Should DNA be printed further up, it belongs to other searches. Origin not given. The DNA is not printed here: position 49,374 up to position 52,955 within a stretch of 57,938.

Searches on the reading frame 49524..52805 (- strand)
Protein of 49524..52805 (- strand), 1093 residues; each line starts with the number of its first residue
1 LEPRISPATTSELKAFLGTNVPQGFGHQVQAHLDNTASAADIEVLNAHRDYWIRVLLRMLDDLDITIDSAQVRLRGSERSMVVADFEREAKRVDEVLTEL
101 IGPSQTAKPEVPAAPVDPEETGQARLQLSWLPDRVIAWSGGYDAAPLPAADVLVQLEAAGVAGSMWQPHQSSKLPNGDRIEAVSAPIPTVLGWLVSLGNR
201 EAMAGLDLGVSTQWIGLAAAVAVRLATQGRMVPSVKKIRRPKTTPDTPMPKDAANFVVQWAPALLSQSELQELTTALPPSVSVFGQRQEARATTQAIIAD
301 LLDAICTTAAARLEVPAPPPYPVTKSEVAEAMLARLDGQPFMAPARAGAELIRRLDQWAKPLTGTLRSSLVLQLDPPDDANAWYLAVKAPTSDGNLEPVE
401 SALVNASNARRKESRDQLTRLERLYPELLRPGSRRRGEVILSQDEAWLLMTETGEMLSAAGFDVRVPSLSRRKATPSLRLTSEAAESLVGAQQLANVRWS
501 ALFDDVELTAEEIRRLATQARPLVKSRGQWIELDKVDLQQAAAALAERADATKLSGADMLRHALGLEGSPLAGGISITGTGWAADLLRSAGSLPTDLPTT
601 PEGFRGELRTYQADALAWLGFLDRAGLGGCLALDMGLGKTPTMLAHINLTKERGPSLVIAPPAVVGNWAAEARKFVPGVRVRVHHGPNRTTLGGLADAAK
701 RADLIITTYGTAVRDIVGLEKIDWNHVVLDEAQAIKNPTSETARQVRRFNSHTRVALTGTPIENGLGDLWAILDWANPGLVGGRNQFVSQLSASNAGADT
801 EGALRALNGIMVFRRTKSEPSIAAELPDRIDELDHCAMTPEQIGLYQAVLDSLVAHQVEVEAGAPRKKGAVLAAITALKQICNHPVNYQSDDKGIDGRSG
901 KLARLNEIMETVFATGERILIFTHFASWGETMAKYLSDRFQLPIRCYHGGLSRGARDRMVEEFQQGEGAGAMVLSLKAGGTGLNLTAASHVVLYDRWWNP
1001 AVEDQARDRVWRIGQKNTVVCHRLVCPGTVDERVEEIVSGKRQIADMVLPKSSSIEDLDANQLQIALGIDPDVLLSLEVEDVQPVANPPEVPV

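Call 44: search_protein_families(library=pfam, proteins=[window:49524-52805:-], max_evalue=0.0001)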
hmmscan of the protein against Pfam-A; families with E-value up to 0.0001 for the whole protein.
window:49524-52805:- (1093 aa): 4 families
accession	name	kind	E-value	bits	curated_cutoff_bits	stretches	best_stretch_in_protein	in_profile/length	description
PF00176.29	SNF2-rel_dom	-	2.4e-51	175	24.9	1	611-885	1-288/290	SNF2-related domain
PF12419.13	DUF3670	-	7.3e-28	97.4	27.6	1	439-563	6-135/136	SNF2 Helicase protein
PF00271.37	Helicase_C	-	6.7e-21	75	23.5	1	903-1014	4-110/110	Helicase conserved C-terminal domain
PF04851.21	ResIII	-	1.1e-05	25.9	22.5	1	607-762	3-163/164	Type III restriction enzyme, res subunit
